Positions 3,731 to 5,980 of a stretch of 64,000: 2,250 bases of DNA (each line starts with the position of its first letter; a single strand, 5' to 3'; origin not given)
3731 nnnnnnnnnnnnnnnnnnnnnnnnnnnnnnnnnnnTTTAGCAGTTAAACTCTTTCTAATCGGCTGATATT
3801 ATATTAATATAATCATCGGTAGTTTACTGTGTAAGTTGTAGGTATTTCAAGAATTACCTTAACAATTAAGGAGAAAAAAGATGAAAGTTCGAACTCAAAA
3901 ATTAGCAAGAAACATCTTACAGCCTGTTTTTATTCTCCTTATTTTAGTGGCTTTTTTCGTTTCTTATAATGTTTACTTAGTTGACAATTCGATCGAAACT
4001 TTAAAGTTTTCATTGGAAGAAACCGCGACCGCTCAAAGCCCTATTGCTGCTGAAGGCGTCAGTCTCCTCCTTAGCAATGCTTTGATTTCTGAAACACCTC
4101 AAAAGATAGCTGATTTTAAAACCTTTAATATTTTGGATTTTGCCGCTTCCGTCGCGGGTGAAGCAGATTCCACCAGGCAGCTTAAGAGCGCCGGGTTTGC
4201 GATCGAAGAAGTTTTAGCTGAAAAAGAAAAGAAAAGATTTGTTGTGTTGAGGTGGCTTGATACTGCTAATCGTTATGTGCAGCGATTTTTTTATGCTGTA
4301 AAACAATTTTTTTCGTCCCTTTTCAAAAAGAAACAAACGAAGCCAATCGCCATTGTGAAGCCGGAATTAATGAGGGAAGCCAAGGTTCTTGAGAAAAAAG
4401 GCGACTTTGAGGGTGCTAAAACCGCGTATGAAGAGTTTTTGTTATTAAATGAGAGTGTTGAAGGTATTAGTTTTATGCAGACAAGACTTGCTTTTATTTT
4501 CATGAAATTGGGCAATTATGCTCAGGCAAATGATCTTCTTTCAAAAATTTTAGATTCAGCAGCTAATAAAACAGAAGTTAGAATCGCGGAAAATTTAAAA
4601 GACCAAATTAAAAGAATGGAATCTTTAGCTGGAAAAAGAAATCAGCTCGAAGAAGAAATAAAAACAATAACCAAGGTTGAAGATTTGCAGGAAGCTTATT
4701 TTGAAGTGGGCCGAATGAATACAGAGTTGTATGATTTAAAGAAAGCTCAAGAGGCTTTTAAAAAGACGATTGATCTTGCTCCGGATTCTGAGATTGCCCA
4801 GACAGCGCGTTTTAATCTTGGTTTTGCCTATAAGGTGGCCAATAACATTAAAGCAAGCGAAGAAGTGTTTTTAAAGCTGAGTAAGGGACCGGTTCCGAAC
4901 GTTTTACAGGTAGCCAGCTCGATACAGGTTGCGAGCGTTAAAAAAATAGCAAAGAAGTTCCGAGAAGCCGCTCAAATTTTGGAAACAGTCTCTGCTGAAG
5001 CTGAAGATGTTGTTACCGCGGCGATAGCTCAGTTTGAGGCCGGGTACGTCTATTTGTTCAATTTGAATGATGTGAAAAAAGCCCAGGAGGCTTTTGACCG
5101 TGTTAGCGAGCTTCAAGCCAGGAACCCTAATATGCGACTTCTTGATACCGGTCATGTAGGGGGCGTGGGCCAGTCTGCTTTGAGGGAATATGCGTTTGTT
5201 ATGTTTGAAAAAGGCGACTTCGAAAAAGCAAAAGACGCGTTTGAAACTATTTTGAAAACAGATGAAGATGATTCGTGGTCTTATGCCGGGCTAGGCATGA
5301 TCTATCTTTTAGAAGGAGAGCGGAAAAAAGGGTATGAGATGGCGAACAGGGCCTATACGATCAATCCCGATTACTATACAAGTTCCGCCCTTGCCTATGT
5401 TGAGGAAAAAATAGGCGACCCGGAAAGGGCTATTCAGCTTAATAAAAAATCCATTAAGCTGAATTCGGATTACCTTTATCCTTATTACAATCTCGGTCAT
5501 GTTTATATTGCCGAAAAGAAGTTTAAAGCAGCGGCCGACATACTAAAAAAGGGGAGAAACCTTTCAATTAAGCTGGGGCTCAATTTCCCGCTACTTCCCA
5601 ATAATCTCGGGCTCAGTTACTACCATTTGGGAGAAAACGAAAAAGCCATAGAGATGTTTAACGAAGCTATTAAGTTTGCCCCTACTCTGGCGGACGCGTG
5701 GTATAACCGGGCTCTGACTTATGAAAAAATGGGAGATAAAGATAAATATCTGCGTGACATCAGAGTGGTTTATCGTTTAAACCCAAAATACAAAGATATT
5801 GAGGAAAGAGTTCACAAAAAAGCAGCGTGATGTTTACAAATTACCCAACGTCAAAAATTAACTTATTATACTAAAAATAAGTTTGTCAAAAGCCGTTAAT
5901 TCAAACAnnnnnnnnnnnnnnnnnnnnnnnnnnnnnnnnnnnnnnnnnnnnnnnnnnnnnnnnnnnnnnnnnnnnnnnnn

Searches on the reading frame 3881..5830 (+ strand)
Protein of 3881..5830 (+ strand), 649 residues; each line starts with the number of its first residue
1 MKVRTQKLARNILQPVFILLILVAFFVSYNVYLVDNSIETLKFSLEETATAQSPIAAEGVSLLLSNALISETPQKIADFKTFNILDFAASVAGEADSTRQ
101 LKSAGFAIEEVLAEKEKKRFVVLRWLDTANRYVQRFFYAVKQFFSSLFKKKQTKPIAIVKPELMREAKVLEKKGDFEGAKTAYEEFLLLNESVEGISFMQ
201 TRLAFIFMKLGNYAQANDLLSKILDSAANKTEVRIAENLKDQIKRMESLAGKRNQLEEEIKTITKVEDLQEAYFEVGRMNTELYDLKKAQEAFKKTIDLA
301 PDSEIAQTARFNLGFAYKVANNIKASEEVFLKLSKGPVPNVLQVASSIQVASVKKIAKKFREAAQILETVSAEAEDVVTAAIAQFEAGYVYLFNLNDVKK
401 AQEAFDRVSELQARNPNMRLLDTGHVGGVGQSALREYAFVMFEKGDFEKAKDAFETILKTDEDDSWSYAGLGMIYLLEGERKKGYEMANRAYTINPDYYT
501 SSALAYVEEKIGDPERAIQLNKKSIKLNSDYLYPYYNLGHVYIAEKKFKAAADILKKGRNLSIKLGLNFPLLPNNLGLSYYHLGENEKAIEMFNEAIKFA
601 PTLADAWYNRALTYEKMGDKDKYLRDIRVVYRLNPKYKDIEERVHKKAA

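Call 16: search_protein_families(library=pfam, proteins=[window:3881-5830:+])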
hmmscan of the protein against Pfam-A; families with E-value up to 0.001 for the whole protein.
window:3881-5830:+ (649 aa): 20 families
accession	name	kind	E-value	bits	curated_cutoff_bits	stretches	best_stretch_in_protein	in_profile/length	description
PF07719.23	TPR_2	-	2.7e-32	108.6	27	1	574-602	5-33/34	Tetratricopeptide repeat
PF00515.34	TPR_1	-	1.5e-27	94.6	27.8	1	574-602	5-33/34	Tetratricopeptide repeat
PF13181.12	TPR_8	-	9.6e-27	91.3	25.7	1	574-602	5-33/34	Tetratricopeptide repeat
PF14559.12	TPR_19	-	1.6e-21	76.8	25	0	512-558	5-51/68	Tetratricopeptide repeat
PF13428.12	TPR_14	-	1.3e-19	69.1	23.5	0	576-611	7-42/44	Tetratricopeptide repeat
PF13414.12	TPR_11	-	1.2e-18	67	26.8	1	577-618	1-42/42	TPR repeat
PF13424.12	TPR_12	-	1.9e-18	66.8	30.1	1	574-621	7-62/77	Tetratricopeptide repeat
PF13174.12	TPR_6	-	5.8e-17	61.6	26.3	0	576-601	6-31/33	Tetratricopeptide repeat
PF13431.12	TPR_17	-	1e-14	53.9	24.4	1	593-621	2-30/34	Tetratricopeptide repeat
PF13432.12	TPR_16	-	1.8e-12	47.9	32.7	0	576-619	3-46/65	Tetratricopeptide repeat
PF13371.12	TPR_9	-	1.8e-11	44.3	35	0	583-635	8-60/73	Tetratricopeptide repeat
PF23914.1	TPR_CcmH_CycH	-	3.3e-08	33.9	42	0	276-307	56-87/158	Cytochrome c-type biogenesis protein H TPR domain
PF17874.7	TPR_MalT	-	6e-08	32.8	45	0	352-465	13-114/336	MalT-like TPR region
PF13176.12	TPR_7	-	1.5e-06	28.2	27.9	0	575-596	4-27/36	Tetratricopeptide repeat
PF12895.13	ANAPC3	-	8.1e-06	26.5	27.2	0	487-557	11-81/82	Anaphase-promoting complex, cyclosome, subunit 3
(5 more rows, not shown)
